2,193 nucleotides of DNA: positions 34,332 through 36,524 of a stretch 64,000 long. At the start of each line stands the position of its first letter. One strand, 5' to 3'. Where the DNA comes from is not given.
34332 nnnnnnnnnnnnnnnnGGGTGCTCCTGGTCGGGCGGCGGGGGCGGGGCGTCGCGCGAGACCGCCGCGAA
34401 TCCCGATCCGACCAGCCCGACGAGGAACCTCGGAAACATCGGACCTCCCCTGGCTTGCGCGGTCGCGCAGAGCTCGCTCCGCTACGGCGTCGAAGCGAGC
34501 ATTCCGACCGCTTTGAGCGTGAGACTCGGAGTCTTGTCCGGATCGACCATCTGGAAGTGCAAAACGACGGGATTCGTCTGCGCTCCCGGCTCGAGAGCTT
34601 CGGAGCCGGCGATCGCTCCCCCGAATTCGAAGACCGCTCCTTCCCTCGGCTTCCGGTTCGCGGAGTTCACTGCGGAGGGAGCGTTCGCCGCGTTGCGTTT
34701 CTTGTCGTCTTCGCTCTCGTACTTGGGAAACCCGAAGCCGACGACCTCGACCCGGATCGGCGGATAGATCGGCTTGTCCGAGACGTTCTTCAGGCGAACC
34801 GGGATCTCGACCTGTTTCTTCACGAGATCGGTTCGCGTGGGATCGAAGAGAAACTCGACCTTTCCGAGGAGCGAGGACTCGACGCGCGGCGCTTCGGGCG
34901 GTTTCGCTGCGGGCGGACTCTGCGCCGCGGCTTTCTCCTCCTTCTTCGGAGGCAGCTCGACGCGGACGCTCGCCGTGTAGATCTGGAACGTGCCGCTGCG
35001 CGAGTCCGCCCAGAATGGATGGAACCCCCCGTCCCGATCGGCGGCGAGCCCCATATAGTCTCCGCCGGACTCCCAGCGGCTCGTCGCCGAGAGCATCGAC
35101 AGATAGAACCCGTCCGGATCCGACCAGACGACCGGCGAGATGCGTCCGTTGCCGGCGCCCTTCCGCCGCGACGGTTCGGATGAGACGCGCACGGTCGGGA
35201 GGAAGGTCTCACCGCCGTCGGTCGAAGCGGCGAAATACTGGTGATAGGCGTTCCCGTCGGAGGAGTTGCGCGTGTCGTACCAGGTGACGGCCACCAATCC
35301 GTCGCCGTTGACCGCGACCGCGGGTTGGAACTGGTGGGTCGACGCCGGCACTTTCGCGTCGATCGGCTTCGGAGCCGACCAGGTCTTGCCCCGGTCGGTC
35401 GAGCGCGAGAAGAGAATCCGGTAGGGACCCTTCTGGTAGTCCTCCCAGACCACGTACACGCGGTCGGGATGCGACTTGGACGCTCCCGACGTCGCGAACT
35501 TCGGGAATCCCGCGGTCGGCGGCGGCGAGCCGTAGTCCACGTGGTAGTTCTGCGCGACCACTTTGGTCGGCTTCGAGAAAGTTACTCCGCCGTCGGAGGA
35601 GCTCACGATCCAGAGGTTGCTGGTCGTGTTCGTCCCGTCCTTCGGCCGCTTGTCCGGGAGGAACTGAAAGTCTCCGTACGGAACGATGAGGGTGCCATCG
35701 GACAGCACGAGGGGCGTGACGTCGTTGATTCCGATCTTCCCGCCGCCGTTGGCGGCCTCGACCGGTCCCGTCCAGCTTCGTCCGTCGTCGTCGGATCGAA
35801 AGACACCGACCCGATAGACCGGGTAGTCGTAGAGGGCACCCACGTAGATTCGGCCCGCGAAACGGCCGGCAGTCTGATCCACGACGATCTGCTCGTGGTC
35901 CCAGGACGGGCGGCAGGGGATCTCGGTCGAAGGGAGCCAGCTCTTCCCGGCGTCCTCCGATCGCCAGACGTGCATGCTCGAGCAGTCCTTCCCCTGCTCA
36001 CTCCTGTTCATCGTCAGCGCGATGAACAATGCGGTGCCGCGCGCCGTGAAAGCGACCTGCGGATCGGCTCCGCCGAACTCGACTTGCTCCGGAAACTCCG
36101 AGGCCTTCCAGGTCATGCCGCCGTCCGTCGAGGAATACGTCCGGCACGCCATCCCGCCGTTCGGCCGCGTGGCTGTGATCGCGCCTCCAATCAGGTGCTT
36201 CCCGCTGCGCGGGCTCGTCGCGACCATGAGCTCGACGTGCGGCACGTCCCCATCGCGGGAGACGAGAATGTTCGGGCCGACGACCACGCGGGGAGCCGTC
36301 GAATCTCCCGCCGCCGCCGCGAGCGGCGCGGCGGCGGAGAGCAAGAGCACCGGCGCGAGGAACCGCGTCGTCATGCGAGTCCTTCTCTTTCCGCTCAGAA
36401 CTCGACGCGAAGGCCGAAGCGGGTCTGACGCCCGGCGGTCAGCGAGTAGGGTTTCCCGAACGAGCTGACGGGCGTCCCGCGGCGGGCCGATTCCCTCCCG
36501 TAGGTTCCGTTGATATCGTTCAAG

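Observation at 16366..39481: A 23-kb co-directional array of alternating BNR (sialidase-fold) proteins and S9 peptidases, headed by a TonB-dependent receptor and a divergent GntR/FadR regulator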

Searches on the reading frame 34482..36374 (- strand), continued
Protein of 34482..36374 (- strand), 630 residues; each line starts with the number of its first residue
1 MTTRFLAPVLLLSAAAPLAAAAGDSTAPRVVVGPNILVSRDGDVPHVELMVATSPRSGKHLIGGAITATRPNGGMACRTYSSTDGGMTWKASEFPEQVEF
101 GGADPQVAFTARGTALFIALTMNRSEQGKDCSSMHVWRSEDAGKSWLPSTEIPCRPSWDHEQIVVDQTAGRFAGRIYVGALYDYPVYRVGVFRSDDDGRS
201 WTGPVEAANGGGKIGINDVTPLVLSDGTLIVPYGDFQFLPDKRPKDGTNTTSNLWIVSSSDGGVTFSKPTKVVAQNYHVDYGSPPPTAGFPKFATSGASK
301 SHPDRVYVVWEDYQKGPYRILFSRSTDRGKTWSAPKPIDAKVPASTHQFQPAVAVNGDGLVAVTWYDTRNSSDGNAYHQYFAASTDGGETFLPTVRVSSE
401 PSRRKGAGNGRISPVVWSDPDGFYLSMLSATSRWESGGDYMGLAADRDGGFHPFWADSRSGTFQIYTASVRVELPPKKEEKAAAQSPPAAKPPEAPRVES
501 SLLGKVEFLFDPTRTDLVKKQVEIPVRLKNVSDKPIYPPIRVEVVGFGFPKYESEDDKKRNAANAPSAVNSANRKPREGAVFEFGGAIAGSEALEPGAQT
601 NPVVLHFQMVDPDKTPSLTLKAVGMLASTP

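Call 45: search_protein_families(library=pfam, proteins=[L003:1505-5590:+, L003:189-1427:+, L003:16917-18197:-, L087:12003-13685:+, L087:13642-15435:+, L006:7145-9952:+], max_evalue=0.01)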
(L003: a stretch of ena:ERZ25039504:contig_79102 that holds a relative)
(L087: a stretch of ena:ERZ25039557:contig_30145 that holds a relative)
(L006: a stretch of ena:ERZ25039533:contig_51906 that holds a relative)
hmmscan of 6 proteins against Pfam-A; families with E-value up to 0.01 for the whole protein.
L003:1505-5590:+ (1361 aa): 7 families
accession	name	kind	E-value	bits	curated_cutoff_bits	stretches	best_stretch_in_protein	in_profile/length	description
PF07676.18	PD40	-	3.1e-13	49.7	20.9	1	284-304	10-30/38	WD40-like Beta Propeller Repeat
PF13088.12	BNR_2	-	3.7e-07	30.2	31.4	1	1025-1126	2-104/277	BNR repeat-like domain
PF10647.15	Gmad1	-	1.3e-06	28.9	20.5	0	64-190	28-143/251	Lipoprotein LpqB beta-propeller domain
PF12894.13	ANAPC4_WD40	-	0.0001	22.9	22.9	0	307-352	15-60/91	Anaphase-promoting complex subunit 4 WD40 domain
PF00930.27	DPPIV_N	-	0.00067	18.9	22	0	266-326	26-80/354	Dipeptidyl peptidase IV (DPP IV) N-terminal region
PF02012.26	BNR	-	0.00071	19.6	27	0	1044-1054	2-12/12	BNR/Asp-box repeat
PF13859.12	BNR_3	-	0.0011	18.9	27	0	1034-1135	24-120/308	BNR repeat-like domain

L003:189-1427:+ (412 aa): 0 families

L003:16917-18197:- (426 aa): 0 families

L087:12003-13685:+ (560 aa): 1 family
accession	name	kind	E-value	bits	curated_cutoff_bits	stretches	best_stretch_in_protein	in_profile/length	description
PF01074.27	Glyco_hydro_38N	-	0.00092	19.1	25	1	328-459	1-127/270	Glycosyl hydrolases family 38 N-terminal domain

L087:13642-15435:+ (597 aa): 1 family
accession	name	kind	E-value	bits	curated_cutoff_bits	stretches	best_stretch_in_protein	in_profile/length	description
PF07748.19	Glyco_hydro_38C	-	2.7e-05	24.9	25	1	255-422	2-177/206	Glycosyl hydrolases family 38 C-terminal domain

L006:7145-9952:+ (935 aa): 1 family
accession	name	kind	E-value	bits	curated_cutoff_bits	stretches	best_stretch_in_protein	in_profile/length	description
PF02369.22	Big_1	-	2.9e-19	69.4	34.9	2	87-145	32-92/93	Bacterial Ig-like domain (group 1)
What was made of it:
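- Weak GH38-like ORFs lie beside a solitary homologue in L087 (call 45).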

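Call 47: search_protein_families(library=pfam, proteins=[L015:6731-9679:+, L019:3-3053:+, L019:8359-11820:+, L020:8476-9966:+, L014:5424-7064:+, L014:7061-7732:+, L016:13525-16068:+, L017:13322-15565:+, L012:8517-9557:+, L020:11940-13208:-], max_evalue=0.001)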
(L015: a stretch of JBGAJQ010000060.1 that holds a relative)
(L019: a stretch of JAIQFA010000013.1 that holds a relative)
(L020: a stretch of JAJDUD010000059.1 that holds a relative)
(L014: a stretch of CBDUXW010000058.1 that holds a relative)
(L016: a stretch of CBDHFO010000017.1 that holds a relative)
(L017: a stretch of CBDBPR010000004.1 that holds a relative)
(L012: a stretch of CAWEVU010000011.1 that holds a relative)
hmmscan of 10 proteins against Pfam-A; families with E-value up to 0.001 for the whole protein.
L015:6731-9679:+ (982 aa): 1 family
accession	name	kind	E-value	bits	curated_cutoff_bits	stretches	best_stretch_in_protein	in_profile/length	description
PF02368.24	Big_2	-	2.6e-14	53.4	22.8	1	37-110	2-75/79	Bacterial Ig-like domain (group 2)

L019:3-3053:+ (1016 aa): 6 families
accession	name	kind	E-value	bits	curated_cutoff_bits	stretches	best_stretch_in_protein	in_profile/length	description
PF25183.1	OMP_b-brl_4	-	1.1e-142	477.7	30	1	216-990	1-832/838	Outer membrane beta barrel domain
PF13620.12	CarboxypepD_reg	-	7.8e-14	52.2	32.3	1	1-67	15-81/82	Carboxypeptidase regulatory-like domain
PF00593.30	TonB_dep_Rec_b-barrel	-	3.1e-07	31.1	27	1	364-717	14-280/436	TonB dependent receptor-like, beta-barrel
PF07715.20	Plug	-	1.8e-05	25.6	23.9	1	88-210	5-105/107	TonB-dependent Receptor Plug Domain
PF13715.12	CarbopepD_reg_2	-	7.4e-05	23.1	32.2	1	8-50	17-60/88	CarboxypepD_reg-like domain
PF17210.9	SdrD_B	-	0.00082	20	29.7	0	2-42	26-66/112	SdrD B-like domain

L019:8359-11820:+ (1153 aa): 5 families
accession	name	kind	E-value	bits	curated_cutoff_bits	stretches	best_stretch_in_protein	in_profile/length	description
PF25183.1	OMP_b-brl_4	-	3.1e-139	466.3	30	1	365-1129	1-833/838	Outer membrane beta barrel domain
PF13620.12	CarboxypepD_reg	-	2.3e-16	60.3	32.3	1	134-215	1-82/82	Carboxypeptidase regulatory-like domain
PF17210.9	SdrD_B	-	1.3e-07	32.2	29.7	1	140-196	17-73/112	SdrD B-like domain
PF00593.30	TonB_dep_Rec_b-barrel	-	9.3e-07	29.5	27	1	508-861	12-280/436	TonB dependent receptor-like, beta-barrel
PF07715.20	Plug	-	4.8e-05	24.3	23.9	1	240-360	9-106/107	TonB-dependent Receptor Plug Domain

L020:8476-9966:+ (496 aa): 6 families
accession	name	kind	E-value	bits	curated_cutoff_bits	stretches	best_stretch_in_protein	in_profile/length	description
PF11066.14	DUF2867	-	3.8e-36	125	27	1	345-485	5-142/142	Protein of unknown function (DUF2867)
PF13460.12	NAD_binding_10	-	3.3e-17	63.4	27.2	1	29-137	1-104/184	NAD(P)H-binding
PF01370.27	Epimerase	-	4e-13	49.8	20.9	1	25-130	1-114/240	NAD dependent epimerase/dehydratase family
PF05368.20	NmrA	-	1.6e-12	48.1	27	1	23-154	3-137/298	NmrA-like family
PF01073.25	3Beta_HSD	-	2.6e-07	30.4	22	1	26-129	1-114/280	3-beta hydroxysteroid dehydrogenase/isomerase family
PF10604.15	Polyketide_cyc2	-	3.4e-06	27.8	27.4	1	351-464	6-112/142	Polyketide cyclase / dehydrase and lipid transport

L014:5424-7064:+ (546 aa): 2 families
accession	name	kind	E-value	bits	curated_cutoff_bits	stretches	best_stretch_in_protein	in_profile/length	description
PF02518.31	HATPase_c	-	1.2e-22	80.9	26.4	1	420-528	2-109/111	Histidine kinase-, DNA gyrase B-, and HSP90-like ATPase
PF00512.31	HisKA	-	2.3e-16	60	26.9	1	308-372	2-64/66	His Kinase A (phospho-acceptor) domain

L014:7061-7732:+ (223 aa): 2 families
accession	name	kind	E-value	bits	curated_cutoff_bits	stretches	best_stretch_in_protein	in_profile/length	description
PF00072.30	Response_reg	-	5.1e-29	101.1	30.2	1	4-113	1-110/111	Response regulator receiver domain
PF00486.34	Trans_reg_C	-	8.3e-25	87.1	26.2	1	145-221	1-77/77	Transcriptional regulatory protein, C terminal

L016:13525-16068:+ (847 aa): 1 family
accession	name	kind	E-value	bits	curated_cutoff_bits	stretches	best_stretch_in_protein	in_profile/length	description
PF00082.27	Peptidase_S8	-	7.7e-59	199.8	21.8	1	282-636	3-288/288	Subtilase family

L017:13322-15565:+ (747 aa): 3 families
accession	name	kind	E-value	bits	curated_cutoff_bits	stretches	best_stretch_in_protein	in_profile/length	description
PF02129.25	Peptidase_S15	-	8.8e-37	127.6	23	1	95-253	1-154/262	X-Pro dipeptidyl-peptidase (S15 family)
PF08530.16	PepX_C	-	3e-29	102.9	22.5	1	461-740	1-216/217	X-Pro dipeptidyl-peptidase C-terminal non-catalytic domain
PF00326.27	Peptidase_S9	-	0.00061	19.8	22.6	0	148-227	10-95/213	Prolyl oligopeptidase family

L012:8517-9557:+ (346 aa): 3 families
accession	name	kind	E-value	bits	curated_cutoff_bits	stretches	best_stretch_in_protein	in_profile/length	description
PF13683.12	rve_3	-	2.3e-09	37.3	26.5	1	259-317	9-67/67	Integrase core domain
PF13565.12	HTH_32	-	4.2e-06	27.6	33.7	1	80-148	8-73/73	Homeodomain-like domain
PF13276.12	HTH_21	-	2.2e-05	25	28.1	1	109-150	6-49/60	HTH-like domain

L020:11940-13208:- (422 aa): 3 families
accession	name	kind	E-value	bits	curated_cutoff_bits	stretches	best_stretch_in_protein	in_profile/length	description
PF00266.25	Aminotran_5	-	1.2e-41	143.4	21.5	1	93-407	39-369/371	Aminotransferase class-V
PF01212.27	Beta_elim_lyase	-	6e-07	29.5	27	1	114-366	46-245/288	Beta-eliminating lyase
PF00155.27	Aminotran_1_2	-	4.7e-06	26.5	19.7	0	89-231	32-187/361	Aminotransferase class I and II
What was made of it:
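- S8 in L016 and S15 in L017: call 47.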

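Call 96: search_protein_families(library=padloc, proteins=[window:34482-36374:-], max_evalue=0.00001)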
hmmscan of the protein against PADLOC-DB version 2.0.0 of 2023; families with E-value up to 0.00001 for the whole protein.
window:34482-36374:- (630 aa): 0 families

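Call 99: search_protein_representatives(alignment_id=A1)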
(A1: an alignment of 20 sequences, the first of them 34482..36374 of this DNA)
Query: 20 sequences, 624 profile positions. Proteins with E-value up to 0.001 (for the whole library): 36931; up to 1e-10: 16411; up to 1e-30: 3181. The best 150 are listed.
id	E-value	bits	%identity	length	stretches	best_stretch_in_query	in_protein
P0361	1.1e-252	856.5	-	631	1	11-622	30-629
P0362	8.8e-239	810.5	-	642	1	16-621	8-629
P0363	1.5e-233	793.3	-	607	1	27-622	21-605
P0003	1.1e-229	780.5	-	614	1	12-506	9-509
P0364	3.1e-226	769.1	-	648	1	26-620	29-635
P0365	1.9e-221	753.2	-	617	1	5-622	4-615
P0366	4.4e-219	745.5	-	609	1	1-621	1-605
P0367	2.8e-217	739.5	-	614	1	10-620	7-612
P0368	1.3e-210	717.5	-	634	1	3-621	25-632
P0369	8.0e-208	708.3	-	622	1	12-621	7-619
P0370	1.1e-207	707.8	-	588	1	6-493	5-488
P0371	2.4e-207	706.7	-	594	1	27-622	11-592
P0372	4.3e-205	699.3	-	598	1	14-621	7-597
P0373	2.7e-204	696.6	-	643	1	26-620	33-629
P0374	1.6e-202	690.8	-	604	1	29-622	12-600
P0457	6.4e-131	454.2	-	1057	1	18-613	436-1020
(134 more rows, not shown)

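Call 100: search_protein_families(library=pfam, proteins=[P0457], max_evalue=0.001)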
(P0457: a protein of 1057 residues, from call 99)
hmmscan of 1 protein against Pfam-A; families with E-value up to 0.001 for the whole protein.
P0457 (1057 aa): 6 families
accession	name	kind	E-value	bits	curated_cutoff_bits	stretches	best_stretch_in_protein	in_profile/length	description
PF13088.12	BNR_2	-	1.8e-13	50.9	31.4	2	596-753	70-212/277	BNR repeat-like domain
PF13098.12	Thioredoxin_2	-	2.8e-12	47.3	27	1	47-144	1-96/104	Thioredoxin-like domain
PF03190.21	Thioredox_DsbH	-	3e-11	44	27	1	44-153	30-134/163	Protein of unknown function, DUF255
PF13899.12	Thioredoxin_7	-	8.9e-10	39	27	1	39-131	5-83/83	Thioredoxin-like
PF24316.1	Tli3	-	1.9e-07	31.9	27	0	693-755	48-111/129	T6SS Tli3 immunity protein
PF02012.26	BNR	-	0.00025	21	27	0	731-741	2-12/12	BNR/Asp-box repeat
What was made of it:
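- Tried and rejected: A thioredoxin-BNR fusion (P0457) is a single case (calls 99, 100).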

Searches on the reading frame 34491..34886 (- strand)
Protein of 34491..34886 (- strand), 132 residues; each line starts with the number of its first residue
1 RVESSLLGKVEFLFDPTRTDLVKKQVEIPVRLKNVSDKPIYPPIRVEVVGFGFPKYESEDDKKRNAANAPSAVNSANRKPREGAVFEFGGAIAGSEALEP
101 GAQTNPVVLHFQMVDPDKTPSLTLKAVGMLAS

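Call 73: predict_structure(alignment_id=A3)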
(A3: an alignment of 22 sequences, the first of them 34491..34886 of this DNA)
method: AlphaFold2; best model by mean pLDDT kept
length: 132 residues; sequences in the alignment: 22
mean_pLDDT: 95.3   pTM: 0.85
mean pLDDT of the five models: 95.3, 95.1, 95.0, 95.0, 94.8
residues with pLDDT >= 90: 123; 70-90: 9; 50-70: 0; < 50: 0
segments of 3 or more residues with pLDDT < 50: none
pLDDT, mean of each block of 10 residues (from residue 1): 96 96 97 98 97 89 94 98 96 92 97 96 96 86
secondary structure, 60 per line:
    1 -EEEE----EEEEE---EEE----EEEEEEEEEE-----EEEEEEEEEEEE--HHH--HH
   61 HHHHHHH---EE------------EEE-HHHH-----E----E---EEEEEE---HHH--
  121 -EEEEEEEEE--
elements in order: E2-5 E10-14 E18-20 E25-34 E40-51 H59-67 E85-87 H89-92 E107-112 E122-130
